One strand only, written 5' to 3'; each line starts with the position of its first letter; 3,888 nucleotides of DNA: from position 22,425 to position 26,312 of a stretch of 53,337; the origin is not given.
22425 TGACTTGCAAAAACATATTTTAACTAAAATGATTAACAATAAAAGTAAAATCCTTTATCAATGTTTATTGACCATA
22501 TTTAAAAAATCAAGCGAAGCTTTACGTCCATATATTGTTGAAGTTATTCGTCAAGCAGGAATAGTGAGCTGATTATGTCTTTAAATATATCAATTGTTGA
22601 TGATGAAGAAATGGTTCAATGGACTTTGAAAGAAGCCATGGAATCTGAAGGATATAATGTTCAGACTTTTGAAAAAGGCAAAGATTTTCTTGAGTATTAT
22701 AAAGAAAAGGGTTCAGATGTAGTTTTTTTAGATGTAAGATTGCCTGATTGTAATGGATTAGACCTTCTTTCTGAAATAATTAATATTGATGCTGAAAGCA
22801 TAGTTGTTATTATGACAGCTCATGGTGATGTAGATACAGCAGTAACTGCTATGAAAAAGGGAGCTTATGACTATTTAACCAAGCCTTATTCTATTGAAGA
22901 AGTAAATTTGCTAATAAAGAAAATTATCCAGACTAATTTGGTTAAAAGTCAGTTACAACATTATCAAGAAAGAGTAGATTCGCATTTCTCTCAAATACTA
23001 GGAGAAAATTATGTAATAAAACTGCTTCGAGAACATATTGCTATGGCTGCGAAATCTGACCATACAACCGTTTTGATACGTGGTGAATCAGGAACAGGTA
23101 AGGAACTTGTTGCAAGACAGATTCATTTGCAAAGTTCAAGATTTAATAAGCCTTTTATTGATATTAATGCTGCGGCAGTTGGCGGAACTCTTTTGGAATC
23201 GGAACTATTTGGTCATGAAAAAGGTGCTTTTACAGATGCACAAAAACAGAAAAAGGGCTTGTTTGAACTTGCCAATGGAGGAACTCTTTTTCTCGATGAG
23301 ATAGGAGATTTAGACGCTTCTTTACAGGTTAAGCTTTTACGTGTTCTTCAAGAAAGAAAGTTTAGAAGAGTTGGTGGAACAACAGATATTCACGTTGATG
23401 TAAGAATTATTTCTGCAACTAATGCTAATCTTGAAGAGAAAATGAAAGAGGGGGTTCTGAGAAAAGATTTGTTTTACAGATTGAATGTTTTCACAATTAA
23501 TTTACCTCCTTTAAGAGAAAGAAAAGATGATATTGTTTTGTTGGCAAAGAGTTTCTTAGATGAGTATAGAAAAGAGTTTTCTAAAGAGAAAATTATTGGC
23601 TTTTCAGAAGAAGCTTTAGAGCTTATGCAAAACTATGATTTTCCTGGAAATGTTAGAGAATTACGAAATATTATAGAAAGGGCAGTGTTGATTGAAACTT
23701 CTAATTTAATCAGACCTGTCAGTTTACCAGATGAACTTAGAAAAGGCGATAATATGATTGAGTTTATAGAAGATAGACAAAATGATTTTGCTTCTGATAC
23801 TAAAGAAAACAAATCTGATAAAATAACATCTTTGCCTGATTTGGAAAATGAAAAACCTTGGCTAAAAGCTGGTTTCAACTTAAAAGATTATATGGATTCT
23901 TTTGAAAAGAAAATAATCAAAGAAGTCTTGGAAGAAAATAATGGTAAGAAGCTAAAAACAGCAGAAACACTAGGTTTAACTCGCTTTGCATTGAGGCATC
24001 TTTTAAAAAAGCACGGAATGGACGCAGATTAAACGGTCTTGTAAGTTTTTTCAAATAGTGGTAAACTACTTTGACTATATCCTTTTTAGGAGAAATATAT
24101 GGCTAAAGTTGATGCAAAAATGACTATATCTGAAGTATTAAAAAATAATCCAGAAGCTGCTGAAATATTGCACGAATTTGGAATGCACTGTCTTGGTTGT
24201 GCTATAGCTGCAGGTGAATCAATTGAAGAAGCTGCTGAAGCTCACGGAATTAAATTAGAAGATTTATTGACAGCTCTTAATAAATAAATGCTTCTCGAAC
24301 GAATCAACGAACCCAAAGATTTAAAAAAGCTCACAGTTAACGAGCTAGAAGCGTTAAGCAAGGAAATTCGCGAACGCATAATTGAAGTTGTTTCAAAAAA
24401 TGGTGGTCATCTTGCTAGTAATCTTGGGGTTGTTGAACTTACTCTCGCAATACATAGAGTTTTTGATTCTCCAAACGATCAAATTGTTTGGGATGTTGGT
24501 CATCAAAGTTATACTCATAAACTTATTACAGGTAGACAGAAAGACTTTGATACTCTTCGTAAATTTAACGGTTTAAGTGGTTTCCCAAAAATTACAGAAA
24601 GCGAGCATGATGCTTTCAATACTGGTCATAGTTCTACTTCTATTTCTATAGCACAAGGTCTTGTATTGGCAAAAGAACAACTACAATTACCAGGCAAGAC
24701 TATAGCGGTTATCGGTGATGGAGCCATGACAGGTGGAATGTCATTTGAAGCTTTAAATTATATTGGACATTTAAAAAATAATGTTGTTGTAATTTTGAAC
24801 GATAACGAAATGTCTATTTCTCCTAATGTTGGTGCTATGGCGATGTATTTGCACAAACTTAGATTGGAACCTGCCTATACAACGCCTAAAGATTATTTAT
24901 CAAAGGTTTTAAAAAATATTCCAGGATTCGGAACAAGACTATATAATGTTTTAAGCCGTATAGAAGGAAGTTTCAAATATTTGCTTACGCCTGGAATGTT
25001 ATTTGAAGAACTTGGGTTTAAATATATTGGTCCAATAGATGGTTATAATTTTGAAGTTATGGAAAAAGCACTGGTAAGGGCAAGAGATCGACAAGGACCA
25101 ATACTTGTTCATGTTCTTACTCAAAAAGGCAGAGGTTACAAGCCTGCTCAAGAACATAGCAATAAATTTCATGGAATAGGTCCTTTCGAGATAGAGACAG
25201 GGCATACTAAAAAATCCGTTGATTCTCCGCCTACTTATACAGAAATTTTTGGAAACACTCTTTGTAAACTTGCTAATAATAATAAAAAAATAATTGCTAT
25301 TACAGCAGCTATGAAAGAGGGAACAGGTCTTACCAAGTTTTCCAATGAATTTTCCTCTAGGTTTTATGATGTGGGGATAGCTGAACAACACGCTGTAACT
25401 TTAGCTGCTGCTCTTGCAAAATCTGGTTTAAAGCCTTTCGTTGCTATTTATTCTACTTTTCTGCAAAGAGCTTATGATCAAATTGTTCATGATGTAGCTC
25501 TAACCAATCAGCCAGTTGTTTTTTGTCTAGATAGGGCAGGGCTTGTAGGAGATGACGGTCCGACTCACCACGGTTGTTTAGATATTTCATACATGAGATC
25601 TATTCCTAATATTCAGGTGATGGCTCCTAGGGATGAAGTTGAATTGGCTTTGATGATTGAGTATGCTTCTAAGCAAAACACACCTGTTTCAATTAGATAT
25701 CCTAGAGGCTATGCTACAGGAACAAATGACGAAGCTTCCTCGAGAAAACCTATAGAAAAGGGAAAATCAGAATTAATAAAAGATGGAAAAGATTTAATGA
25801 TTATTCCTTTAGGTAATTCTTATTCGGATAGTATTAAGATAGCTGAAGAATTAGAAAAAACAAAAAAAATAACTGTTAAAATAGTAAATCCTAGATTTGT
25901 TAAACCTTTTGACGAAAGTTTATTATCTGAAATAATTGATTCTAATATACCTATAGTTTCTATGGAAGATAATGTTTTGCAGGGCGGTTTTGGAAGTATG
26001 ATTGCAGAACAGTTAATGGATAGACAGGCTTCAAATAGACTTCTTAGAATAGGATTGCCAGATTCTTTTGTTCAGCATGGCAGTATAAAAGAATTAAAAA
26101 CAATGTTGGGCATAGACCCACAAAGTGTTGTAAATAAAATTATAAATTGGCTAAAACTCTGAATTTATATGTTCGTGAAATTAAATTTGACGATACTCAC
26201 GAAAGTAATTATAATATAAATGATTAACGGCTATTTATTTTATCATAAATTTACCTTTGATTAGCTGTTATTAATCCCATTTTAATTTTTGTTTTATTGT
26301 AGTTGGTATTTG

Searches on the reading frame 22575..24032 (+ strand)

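Call 24: search_protein_families(library=pfam, proteins=[window:22575-24032:+], max_evalue=0.00001)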
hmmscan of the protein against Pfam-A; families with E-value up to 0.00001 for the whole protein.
window:22575-24032:+ (485 aa): 6 families
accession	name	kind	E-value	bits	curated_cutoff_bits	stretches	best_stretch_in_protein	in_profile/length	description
PF00158.32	Sigma54_activat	-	1.2e-67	227.3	20.2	1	142-308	2-167/168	Sigma-54 interaction domain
PF00072.30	Response_reg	-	1e-28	100.2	30.2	1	5-111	1-107/111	Response regulator receiver domain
PF25601.1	AAA_lid_14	-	2.2e-25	88.8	27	1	314-392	1-78/87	AAA+ ATPase lid domain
PF14532.12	Sigma54_activ_2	-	1.8e-20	74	25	1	142-313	1-138/138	Sigma-54 interaction domain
PF02954.25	HTH_8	-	7e-08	32.5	22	1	442-479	4-41/42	Bacterial regulatory protein, Fis family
PF07728.20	AAA_5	-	1e-06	29.2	22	1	166-285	2-124/139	AAA domain (dynein-related subfamily)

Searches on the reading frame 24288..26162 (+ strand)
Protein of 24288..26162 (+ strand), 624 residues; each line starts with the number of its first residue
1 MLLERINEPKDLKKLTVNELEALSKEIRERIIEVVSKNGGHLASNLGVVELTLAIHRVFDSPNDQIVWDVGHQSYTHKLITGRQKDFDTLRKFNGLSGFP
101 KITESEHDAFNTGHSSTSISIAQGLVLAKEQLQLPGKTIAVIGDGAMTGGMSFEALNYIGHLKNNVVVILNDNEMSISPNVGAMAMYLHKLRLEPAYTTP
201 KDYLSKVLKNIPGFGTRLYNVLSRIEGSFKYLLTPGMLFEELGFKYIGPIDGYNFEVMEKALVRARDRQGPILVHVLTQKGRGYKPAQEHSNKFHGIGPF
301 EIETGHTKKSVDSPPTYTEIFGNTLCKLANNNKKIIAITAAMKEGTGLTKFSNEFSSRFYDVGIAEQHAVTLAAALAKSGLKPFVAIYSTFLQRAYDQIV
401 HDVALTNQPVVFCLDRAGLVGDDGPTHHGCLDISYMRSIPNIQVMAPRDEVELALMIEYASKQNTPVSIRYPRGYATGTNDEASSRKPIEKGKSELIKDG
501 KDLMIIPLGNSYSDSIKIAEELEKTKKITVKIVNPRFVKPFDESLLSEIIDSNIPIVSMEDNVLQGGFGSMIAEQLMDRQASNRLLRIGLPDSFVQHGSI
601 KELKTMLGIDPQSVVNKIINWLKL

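Call 24: search_protein_families(library=pfam, proteins=[window:24288-26162:+], max_evalue=0.00001)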
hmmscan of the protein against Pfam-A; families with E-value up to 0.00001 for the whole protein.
window:24288-26162:+ (624 aa): 4 families
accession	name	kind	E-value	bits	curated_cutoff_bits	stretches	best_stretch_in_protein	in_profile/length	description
PF13292.11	DXP_synthase_N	-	1.5e-118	395.5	21.2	1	3-278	1-274/274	1-deoxy-D-xylulose-5-phosphate synthase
PF02779.29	Transket_pyr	-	5.9e-45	153.5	27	1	315-474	3-170/174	Transketolase, pyrimidine binding domain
PF02780.25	Transketolase_C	-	2.8e-24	85.8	25.9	1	492-614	1-124/124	Transketolase, C-terminal domain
PF00456.26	Transketolase_N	-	1.4e-07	31.3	22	0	33-182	15-192/334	Transketolase, thiamine diphosphate binding domain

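Call 25: find_related_loci(query=window:24288-26162:+, collection=genome_contigs, flank=1000)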
Query window:24288-26162:+ (624 aa) in genome_contigs; peptide patterns used: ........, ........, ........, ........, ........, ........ (x = any residue, [..] = any of these).
149 stretches matched a pattern; 50 encode a relative of the query (tblastn E <= 1e-3); 50 distinct loci.
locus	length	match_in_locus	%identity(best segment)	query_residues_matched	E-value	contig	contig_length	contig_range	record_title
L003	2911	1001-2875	51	2-624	0e+0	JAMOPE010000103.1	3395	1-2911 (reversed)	MAG: Geobacteraceae bacterium isolate 4559-240_metabat1_scaf2bin.020 4559-240_scaffold_16923_c1, whole genome shotgun se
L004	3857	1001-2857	49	1-623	0e+0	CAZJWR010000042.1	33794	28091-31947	MAG TPA_asm: uncultured Ignavibacteriales bacterium isolate SRP214966_co4_518 genome assembly, contig: NODE_862_length_3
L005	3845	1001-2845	49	2-618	0e+0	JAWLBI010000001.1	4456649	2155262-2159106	MAG: Candidatus Zixiibacteriota bacterium isolate AC1.147 AC1.147.fa-1, whole genome shotgun sequence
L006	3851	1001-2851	48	2-618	0e+0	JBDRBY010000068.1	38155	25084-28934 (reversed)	MAG: Candidatus Omnitrophota bacterium isolate MEGAHIT-group-1.154 k141_1526236, whole genome shotgun sequence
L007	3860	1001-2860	49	2-623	0e+0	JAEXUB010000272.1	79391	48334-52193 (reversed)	MAG: Bacteroidetes bacterium isolate OH_HBrB_375 k127_1768185, whole genome shotgun sequence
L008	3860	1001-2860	48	2-622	0e+0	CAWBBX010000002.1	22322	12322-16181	MAG: uncultured Bacteroidetes bacterium isolate MFD02923.bin.2.13 genome assembly, contig: contig_12666, whole genome sh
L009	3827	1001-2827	47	2-622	0e+0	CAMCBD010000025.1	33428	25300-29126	MAG: Nitrosomonas ureae isolate LH-05nov19-234 genome assembly, contig: LH-05nov19-C2380, whole genome shotgun sequence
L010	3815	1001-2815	47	2-618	0e+0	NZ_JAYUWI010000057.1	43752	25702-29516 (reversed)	MAG: Nitrosomonas sp. isolate GL124_UP_metabat_21 GL124_UP_metabat_21_56, whole genome shotgun sequence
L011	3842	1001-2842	45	2-618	0e+0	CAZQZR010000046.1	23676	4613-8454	MAG TPA_asm: uncultured bacterium isolate SRP178699_co1_414 genome assembly, contig: NODE_2479_length_23676_cov_16.81707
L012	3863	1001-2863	45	2-618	0e+0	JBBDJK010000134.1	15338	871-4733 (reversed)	MAG: Balneolaceae bacterium isolate LejiaA_41_56 Lejia_A_5562_length_15338_cov_37, whole genome shotgun sequence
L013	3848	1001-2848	45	2-622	0e+0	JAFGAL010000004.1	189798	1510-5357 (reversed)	MAG: Candidatus Zixiibacteriota bacterium isolate Zod_maxbin.0182_1 k87_157663, whole genome shotgun sequence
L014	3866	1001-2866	46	1-618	2e-179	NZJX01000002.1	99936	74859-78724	MAG: Flavobacteriales bacterium isolate MED1094 MHASMcontig_864733, whole genome shotgun sequence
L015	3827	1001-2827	46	3-623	0e+0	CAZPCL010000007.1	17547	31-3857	MAG TPA_asm: uncultured Methylobacillus sp. isolate ERP001736_co4_171 genome assembly, contig: NODE_1612_length_17547_co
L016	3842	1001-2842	44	2-618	1e-178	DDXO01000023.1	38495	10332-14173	MAG TPA_asm: candidate division WOR-3 bacterium UBA2258 UBA2258_contig_15984, whole genome shotgun sequence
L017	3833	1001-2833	45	1-618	4e-172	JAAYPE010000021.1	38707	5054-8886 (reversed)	MAG: Clostridiales bacterium isolate AS22ysBPME_161 37771_AS22, whole genome shotgun sequence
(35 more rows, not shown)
